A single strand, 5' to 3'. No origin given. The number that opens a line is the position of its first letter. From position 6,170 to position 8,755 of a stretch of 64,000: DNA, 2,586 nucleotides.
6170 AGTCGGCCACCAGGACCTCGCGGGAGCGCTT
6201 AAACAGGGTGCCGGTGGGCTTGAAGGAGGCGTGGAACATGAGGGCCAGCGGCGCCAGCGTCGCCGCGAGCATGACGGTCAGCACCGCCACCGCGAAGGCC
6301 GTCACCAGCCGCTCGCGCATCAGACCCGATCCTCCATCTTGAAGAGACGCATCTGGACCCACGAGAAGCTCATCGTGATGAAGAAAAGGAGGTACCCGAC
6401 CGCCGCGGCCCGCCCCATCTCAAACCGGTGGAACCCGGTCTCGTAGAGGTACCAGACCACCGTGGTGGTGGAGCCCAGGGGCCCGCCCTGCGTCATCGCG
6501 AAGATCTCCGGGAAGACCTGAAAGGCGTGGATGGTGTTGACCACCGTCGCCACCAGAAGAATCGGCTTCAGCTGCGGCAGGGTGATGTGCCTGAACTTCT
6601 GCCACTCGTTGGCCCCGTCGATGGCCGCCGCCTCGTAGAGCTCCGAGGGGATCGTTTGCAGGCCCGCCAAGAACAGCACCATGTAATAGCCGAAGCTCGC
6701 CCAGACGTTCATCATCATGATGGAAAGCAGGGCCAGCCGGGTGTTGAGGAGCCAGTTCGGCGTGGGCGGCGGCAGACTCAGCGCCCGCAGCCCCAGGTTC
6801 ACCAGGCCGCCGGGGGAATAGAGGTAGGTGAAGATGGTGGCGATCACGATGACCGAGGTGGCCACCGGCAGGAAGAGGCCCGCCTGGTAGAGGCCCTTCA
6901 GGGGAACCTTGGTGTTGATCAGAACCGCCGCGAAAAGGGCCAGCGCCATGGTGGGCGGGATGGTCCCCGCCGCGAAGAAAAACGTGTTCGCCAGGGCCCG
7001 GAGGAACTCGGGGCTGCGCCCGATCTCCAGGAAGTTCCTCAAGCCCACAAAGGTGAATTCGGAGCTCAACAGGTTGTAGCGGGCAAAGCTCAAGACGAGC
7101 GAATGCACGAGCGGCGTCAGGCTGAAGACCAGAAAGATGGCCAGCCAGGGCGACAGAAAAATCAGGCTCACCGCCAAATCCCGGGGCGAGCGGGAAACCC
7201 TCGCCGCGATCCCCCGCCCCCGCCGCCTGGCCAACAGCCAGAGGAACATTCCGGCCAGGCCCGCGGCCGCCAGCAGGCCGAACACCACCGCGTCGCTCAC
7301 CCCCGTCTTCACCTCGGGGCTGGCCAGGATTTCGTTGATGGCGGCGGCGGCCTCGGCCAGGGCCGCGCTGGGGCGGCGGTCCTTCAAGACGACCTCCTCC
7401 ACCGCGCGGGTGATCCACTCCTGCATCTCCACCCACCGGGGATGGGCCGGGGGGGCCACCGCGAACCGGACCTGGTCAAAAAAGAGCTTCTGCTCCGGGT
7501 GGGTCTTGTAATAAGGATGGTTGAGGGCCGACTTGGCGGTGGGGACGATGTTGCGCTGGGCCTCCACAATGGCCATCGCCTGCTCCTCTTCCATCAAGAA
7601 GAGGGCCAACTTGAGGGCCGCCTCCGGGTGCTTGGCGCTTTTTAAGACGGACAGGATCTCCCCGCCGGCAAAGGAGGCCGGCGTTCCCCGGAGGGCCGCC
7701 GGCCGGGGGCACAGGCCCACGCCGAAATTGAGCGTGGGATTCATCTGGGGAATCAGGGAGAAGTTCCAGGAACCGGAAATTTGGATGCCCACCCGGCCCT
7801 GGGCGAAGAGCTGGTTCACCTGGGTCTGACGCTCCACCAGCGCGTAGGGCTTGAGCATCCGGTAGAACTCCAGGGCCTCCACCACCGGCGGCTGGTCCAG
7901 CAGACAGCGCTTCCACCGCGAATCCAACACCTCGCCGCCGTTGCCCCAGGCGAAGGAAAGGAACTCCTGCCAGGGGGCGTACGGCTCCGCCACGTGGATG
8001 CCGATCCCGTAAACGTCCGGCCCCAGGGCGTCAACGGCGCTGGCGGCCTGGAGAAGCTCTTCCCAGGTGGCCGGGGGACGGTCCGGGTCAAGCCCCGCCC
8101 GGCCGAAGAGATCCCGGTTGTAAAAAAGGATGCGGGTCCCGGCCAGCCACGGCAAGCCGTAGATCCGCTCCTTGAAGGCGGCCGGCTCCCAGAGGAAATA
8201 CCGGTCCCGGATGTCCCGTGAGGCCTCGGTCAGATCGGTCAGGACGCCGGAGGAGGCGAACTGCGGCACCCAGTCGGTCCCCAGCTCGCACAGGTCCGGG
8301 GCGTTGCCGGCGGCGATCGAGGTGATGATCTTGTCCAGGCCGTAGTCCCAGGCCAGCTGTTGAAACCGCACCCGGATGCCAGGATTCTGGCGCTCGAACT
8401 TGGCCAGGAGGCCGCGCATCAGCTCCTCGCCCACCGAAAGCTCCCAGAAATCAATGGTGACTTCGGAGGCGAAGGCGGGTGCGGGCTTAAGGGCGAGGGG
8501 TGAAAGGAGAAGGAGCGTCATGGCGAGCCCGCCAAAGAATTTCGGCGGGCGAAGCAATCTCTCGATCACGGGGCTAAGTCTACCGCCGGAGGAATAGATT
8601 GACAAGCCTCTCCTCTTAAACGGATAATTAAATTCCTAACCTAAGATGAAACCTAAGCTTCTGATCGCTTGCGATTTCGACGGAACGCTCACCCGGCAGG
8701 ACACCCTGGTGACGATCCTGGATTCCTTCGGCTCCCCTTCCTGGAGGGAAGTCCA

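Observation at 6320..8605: Solute-binding protein fused in-frame to its MalF-type permease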

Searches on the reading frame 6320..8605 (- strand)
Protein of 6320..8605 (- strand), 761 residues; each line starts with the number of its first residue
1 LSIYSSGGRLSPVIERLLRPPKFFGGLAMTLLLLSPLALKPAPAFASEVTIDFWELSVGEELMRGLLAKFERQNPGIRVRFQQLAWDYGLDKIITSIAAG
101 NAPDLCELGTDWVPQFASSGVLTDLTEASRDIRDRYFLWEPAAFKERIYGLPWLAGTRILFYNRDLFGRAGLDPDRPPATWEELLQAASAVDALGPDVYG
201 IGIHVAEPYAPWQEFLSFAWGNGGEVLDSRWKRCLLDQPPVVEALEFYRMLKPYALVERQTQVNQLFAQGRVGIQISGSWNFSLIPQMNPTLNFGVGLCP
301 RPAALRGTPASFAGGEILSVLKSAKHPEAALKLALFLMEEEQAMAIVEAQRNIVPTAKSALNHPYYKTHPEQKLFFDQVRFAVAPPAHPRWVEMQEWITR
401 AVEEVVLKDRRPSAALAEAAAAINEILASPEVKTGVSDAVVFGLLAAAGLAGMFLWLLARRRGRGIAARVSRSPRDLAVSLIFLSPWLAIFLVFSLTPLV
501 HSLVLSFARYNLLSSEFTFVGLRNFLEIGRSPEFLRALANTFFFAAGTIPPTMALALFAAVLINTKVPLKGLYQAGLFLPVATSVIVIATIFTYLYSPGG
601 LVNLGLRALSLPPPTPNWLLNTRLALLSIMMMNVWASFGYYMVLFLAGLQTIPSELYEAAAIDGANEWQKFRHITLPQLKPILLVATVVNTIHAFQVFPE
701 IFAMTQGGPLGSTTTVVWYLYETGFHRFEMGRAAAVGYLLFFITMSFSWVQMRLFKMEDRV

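Call 6: search_protein_families(library=pfam, proteins=[window:6320-8605:-], max_evalue=0.01)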
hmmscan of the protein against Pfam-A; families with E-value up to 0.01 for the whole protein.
window:6320-8605:- (761 aa): 3 families
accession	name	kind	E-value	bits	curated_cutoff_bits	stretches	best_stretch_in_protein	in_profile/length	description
PF01547.30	SBP_bac_1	-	1.3e-44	153.9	26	1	63-343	10-306/307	Bacterial extracellular solute-binding protein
PF13416.11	SBP_bac_8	-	8.1e-39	134.5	27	1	66-371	2-276/279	Bacterial extracellular solute-binding protein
PF00528.27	BPD_transp_1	-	6.3e-16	59.1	26.4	1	554-750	3-174/184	Binding-protein-dependent transport system inner membrane component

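Call 10: find_homologous_proteins(query=window:6323-8521:-)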
Query seq(733 aa) (733 aa): 559 proteins with E <= 0.001 among 8000 candidates; the best 120 are listed.
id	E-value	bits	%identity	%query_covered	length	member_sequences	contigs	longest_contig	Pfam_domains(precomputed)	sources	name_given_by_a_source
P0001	0.0e+0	1650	100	100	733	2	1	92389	PF13416.12,PF00528.28,PF01547.31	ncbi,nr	ncbi:MAG: extracellular solute-binding protein [Candidatus Omnitrophica bacterium]|nr:extracellular 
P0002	0.0e+0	1289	81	95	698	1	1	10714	PF13416.12,PF00528.28,PF01547.31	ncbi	-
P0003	0.0e+0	1252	75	100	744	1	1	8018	PF13416.12,PF00528.28,PF01547.31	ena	-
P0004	0.0e+0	1250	76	98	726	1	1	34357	PF13416.12,PF00528.28,PF01547.31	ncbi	-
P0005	0.0e+0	1243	74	99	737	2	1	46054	PF13416.12,PF00528.28,PF01547.31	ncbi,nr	ncbi:MAG: extracellular solute-binding protein [Candidatus Omnitrophica bacterium]|nr:extracellular 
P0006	0.0e+0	1242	75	99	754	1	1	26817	PF13416.12,PF00528.28,PF01547.31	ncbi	-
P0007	0.0e+0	1241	75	99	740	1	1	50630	PF13416.12,PF00528.28,PF01547.31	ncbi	-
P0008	0.0e+0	1230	75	97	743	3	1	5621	PF13416.12,PF00528.28,PF01547.31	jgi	-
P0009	0.0e+0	1229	73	100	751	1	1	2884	PF13416.12,PF00528.28,PF01547.31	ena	-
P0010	0.0e+0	1228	74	99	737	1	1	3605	PF13416.12,PF00528.28,PF01547.31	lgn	-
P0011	0.0e+0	1220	73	99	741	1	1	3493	PF13416.12,PF00528.28,PF01547.31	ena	-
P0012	0.0e+0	1209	73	99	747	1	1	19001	PF13416.12,PF00528.28,PF01547.31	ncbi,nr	ncbi:MAG: extracellular solute-binding protein [Candidatus Omnitrophica bacterium]|nr:extracellular 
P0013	0.0e+0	1207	72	100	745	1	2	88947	PF13416.12,PF00528.28,PF01547.31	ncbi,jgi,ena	-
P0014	0.0e+0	1205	71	100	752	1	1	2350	PF13416.12,PF00528.28,PF01547.31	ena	-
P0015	0.0e+0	1203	72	99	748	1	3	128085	PF13416.12,PF00528.28,PF01547.31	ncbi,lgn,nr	ncbi:MAG: extracellular solute-binding protein [Candidatus Omnitrophica bacterium]|nr:extracellular 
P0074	3.8e-289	979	59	98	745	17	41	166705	PF13416.12,PF00528.28,PF01547.31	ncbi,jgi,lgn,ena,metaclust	metaclust:\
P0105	5.3e-168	579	37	97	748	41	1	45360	PF13416.12,PF00528.28,PF01547.31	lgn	-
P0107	4.8e-160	552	39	96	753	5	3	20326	PF13416.12,PF00528.28,PF01547.31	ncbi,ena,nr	ncbi:MAG TPA: extracellular solute-binding protein [Candidatus Rifleibacterium sp.]|nr:extracellular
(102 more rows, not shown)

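Call 17: find_encoding_contigs(protein=P0074, flank=10000, max_places=3)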
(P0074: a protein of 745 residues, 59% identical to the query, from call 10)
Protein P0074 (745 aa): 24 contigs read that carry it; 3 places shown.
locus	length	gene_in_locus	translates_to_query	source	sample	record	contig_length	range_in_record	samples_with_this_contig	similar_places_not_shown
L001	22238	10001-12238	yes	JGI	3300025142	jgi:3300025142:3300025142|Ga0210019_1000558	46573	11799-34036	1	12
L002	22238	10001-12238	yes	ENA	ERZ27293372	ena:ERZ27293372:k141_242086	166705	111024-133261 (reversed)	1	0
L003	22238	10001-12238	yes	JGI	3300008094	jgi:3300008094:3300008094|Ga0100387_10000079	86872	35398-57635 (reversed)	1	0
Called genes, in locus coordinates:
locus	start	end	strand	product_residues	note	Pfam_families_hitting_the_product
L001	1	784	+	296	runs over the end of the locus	PF06144:DNA_pol3_delta (weak), PF21694:DNA_pol3_delta_C (faint)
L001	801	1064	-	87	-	PF01649:Ribosomal_S20p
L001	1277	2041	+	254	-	PF01182:Glucosamine_iso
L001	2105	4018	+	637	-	PF16314:DUF4954, PF25084:LbH_EIF2B (faint), PF25087:GMPPB_C, PF24894:Hexapep_GlmU (weak)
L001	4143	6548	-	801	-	PF18911:PKD_4, PF00801:PKD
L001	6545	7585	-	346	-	-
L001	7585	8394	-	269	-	PF07705:CARDB (faint)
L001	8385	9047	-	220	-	-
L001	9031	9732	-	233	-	PF06888:Put_Phosphatase, PF12710:HAD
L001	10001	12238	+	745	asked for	PF01547:SBP_bac_1, PF13416:SBP_bac_8, PF00528:BPD_transp_1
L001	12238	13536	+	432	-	PF21582:CBM30 (weak), PF00528:BPD_transp_1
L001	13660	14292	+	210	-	PF01909:NTP_transf_2 (weak), PF18765:Polbeta (weak)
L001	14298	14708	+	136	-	-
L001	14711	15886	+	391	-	PF01979:Amidohydro_1, PF07969:Amidohydro_3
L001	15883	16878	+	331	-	-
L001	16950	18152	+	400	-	PF00480:ROK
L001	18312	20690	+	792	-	PF06165:GH94_b-supersand, PF17167:Glyco_hydro_94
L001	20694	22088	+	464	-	PF02878:PGM_PMM_I, PF02879:PGM_PMM_II, PF02880:PGM_PMM_III, PF00408:PGM_PMM_IV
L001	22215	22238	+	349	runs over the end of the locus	PF03462:PCRF, PF00472:RF-1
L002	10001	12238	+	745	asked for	PF01547:SBP_bac_1, PF13416:SBP_bac_8, PF00528:BPD_transp_1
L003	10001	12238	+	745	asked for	PF01547:SBP_bac_1, PF13416:SBP_bac_8, PF00528:BPD_transp_1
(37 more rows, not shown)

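Call 18: find_encoding_contigs(protein=P0105, flank=10000, max_places=2)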
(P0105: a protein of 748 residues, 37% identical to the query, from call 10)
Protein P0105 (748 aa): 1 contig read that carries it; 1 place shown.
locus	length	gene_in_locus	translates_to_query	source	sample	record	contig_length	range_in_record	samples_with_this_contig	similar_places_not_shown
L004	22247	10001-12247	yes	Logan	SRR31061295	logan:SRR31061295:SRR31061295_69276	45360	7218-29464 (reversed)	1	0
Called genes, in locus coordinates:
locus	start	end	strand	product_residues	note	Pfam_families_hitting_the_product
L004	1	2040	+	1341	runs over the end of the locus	PF03924:CHASE, PF00512:HisKA, PF02518:HATPase_c, PF00072:Response_reg, PF01627:Hpt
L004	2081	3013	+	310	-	PF19700:DUF6198 (weak), PF02588:YitT_membrane, PF10035:DUF2179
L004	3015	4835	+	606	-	PF00005:ABC_tran, PF00931:NB-ARC (faint), PF02367:TsaE (faint), PF02463:SMC_N (faint), PF13191:AAA_16 (faint), PF12848:ABC_tran_Xtn, PF00005:ABC_tran, PF16326:ABC_tran_CTD, +8 more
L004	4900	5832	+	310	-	PF06189:5-nucleotidase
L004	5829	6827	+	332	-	PF00849:PseudoU_synth_2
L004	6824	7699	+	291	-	PF04951:Peptidase_M55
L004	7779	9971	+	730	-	-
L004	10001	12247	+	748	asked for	PF01547:SBP_bac_1, PF13416:SBP_bac_8, PF00528:BPD_transp_1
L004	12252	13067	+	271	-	PF00528:BPD_transp_1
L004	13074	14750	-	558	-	PF02463:SMC_N, PF13175:AAA_15, PF13476:AAA_23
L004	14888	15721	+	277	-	PF00515:TPR_1 (weak), PF13424:TPR_12 (weak), PF13414:TPR_11, PF13432:TPR_16 (weak), PF13424:TPR_12, PF12895:ANAPC3, PF13371:TPR_9, PF14559:TPR_19, +16 more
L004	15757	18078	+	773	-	-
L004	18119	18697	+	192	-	PF07638:Sigma70_ECF (faint), PF04542:Sigma70_r2, PF08281:Sigma70_r4_2, PF04545:Sigma70_r4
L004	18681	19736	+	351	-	-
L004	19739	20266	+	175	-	-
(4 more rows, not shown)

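Call 19: find_encoding_contigs(protein=P0107, flank=10000, max_places=2)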
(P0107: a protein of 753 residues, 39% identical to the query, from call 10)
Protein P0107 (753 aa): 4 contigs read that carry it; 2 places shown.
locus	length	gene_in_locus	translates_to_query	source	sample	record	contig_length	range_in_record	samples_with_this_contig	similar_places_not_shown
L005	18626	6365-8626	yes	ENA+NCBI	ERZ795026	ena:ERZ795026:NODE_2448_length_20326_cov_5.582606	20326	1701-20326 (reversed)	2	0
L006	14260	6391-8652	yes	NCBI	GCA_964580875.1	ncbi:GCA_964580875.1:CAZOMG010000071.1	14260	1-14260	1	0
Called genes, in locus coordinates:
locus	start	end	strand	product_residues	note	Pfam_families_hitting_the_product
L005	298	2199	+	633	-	PF00005:ABC_tran, PF00006:ATP-synt_ab (faint), PF00931:NB-ARC (faint), PF13304:AAA_21 (weak), PF12848:ABC_tran_Xtn, PF00005:ABC_tran, PF02463:SMC_N (weak), PF16326:ABC_tran_CTD, +9 more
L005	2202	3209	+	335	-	PF00849:PseudoU_synth_2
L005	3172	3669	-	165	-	PF00583:Acetyltransf_1, PF08445:FR47 (faint), PF13673:Acetyltransf_10, PF13508:Acetyltransf_7 (weak)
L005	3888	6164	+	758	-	-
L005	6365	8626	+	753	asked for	PF01547:SBP_bac_1, PF13416:SBP_bac_8, PF00528:BPD_transp_1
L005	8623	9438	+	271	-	PF00528:BPD_transp_1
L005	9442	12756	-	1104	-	PF00497:SBP_bac_3, PF12974:Phosphonate-bd (weak), PF00989:PAS, PF08448:PAS_4, PF13426:PAS_9, PF00512:HisKA, PF02518:HATPase_c, PF00072:Response_reg, +2 more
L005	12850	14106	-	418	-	PF13173:AAA_14, PF13635:DUF4143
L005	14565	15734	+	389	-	PF00392:GntR, PF27163:YmtS_Ross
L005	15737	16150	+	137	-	PF02310:B12-binding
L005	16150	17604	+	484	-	PF13941:MutL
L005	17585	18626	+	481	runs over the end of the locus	PF06368:Met_asp_mut_E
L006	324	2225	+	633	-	PF00005:ABC_tran, PF00006:ATP-synt_ab (faint), PF00931:NB-ARC (faint), PF13304:AAA_21 (weak), PF12848:ABC_tran_Xtn, PF00005:ABC_tran, PF02463:SMC_N (weak), PF16326:ABC_tran_CTD, +9 more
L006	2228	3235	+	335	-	PF00849:PseudoU_synth_2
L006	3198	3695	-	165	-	PF00583:Acetyltransf_1, PF08445:FR47 (faint), PF13673:Acetyltransf_10, PF13508:Acetyltransf_7 (weak)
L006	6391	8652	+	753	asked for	PF01547:SBP_bac_1, PF13416:SBP_bac_8, PF00528:BPD_transp_1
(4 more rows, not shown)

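Call 36: find_related_loci(query=A1, collection=genome_contigs, flank=10000)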
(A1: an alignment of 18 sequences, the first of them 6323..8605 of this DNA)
Query A1 (761 aa) in genome_contigs; peptide patterns used: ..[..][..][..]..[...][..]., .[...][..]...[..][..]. (x = any residue, [..] = any of these).
269 stretches matched a pattern; 256 encode a relative of the query (tblastn E <= 1e-3); the best 80 are kept; 80 distinct loci.
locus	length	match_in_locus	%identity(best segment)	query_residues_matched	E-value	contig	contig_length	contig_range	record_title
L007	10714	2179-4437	78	3-759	0e+0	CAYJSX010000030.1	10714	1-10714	MAG TPA_asm: uncultured Planctomycetia bacterium isolate ERP125453_co1_275 genome assembly, contig: NODE_7156_length_107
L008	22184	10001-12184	74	32-760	0e+0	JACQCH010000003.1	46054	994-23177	MAG: Candidatus Omnitrophota bacterium isolate NC_groundwater_963_Pr1_S-0.2um_59_43 Montesol18-Sp2_coassembly_scaffold_1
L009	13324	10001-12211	75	16-761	0e+0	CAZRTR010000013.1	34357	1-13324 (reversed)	MAG TPA_asm: uncultured Planctomycetia bacterium isolate ERP125453_co1_528 genome assembly, contig: NODE_1006_length_343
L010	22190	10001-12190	72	27-759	0e+0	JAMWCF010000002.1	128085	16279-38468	MAG: Candidatus Omnitrophota bacterium isolate JZ-2.bins.99.201901 NODE_241_length_128085_cov_2.649791, whole genome sho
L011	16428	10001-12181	73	32-760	0e+0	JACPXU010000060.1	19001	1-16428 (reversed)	MAG: Candidatus Omnitrophota bacterium isolate NC_groundwater_845_Pr1_B-0.1um_65_10 Montesol18_Bp1_scaffold_935787, whol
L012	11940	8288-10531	68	6-760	0e+0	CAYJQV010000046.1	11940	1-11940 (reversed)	MAG TPA_asm: uncultured Planctomycetia bacterium isolate ERP125453_co1_223 genome assembly, contig: NODE_6034_length_119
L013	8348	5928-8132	71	21-759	0e+0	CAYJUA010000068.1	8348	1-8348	MAG TPA_asm: uncultured Planctomycetia bacterium isolate ERP125453_co1_428 genome assembly, contig: NODE_10469_length_83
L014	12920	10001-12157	71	43-761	0e+0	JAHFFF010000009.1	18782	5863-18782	MAG: Candidatus Omnitrophota bacterium isolate nzgw286 NODE_1720_length_18783_cov_3.914907, whole genome shotgun sequenc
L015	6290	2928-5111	64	32-760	0e+0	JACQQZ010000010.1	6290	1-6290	MAG: Candidatus Omnitrophota bacterium isolate NC_groundwater_1346_Ag_S-0.2um_57_22 S_p2_S4_coassembly_k141_129067, whol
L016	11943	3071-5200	65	50-760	0e+0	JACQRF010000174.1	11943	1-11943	MAG: Candidatus Omnitrophota bacterium isolate NC_groundwater_1352_Ag_S-0.2um_68_36 S_p2_S4_coassembly_k141_3762199, who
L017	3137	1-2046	67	80-761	0e+0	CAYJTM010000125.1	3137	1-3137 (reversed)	MAG TPA_asm: uncultured Planctomycetia bacterium isolate ERP125453_co1_224 genome assembly, contig: NODE_45370_length_31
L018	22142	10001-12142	59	47-761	0e+0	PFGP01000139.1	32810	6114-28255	MAG: Candidatus Omnitrophica bacterium CG12_big_fil_rev_8_21_14_0_65_43_15 CG12_8_21_14_0.65_scaffold_537_c, whole genom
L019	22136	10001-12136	58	47-761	0e+0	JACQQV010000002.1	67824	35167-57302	MAG: Candidatus Omnitrophota bacterium isolate NC_groundwater_1342_Ag_S-0.2um_51_121 S_p2_S4_coassembly_k141_118486, who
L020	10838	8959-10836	66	37-663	0e+0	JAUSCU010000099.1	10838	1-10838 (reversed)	MAG: Candidatus Omnitrophota bacterium isolate E14_concoct.bin.167_sub E14_k141_1366338, whole genome shotgun sequence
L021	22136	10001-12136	60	49-761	0e+0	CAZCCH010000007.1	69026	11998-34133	MAG TPA_asm: uncultured Planctomycetia bacterium isolate SRP077602_co2_372 genome assembly, contig: NODE_572_length_6902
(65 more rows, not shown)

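Call 40: search_solved_structures(query=L001:18312-20687:+, max_evalue=1e-10)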
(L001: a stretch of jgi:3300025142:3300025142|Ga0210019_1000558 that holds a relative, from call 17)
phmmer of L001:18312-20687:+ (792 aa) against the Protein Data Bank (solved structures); distinct sequences matched with E-value up to 1e-10: 20.
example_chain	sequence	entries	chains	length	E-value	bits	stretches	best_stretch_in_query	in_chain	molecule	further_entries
3qde_A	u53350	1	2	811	2.5e-156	525.5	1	1-787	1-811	Cellobiose phosphorylase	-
8ho7_A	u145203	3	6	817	1.3e-155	523.1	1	1-786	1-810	Cellobiose phosphorylase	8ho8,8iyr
8ho9_A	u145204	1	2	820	2.9e-154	518.7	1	2-788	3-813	Cellobiose phosphorylase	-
8hob_A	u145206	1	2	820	4e-154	518.2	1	2-788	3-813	Cellobiose phosphorylase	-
1v7v_A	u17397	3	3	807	2.2e-135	456.3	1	1-788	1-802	chitobiose phosphorylase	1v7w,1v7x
3s4c_A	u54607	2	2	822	3e-133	449.2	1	1-785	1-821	Lactose Phosphorylase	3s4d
3rrs_A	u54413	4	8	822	2.1e-132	446.4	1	1-785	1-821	Cellobiose phosphorylase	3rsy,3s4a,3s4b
8bou_A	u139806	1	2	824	1.7e-131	443.4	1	1-769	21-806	N,N'-diacetylchitobiose phosphorylase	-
2cqs_A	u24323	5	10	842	4.6e-130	438.6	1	1-785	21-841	Cellobiose Phosphorylase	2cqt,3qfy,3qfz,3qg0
3afj_A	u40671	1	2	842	5.6e-130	438.4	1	1-785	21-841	Cellobiose Phosphorylase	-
3act_A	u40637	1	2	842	4.5e-129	435.4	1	1-785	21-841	Cellobiose Phosphorylase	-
3acs_A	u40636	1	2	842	7.5e-129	434.6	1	1-785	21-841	Cellobiose Phosphorylase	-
8rf9_A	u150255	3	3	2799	8.4e-93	315.4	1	3-748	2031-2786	Cyclic beta 1-2 glucan synthetase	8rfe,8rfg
8rf0_A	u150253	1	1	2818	8.6e-93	315.4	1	3-748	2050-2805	Cyclic beta-(1,2)-glucan synthase NdvB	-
4zle_A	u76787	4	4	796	8.8e-75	255.8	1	64-789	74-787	Putative b-glycan phosphorylase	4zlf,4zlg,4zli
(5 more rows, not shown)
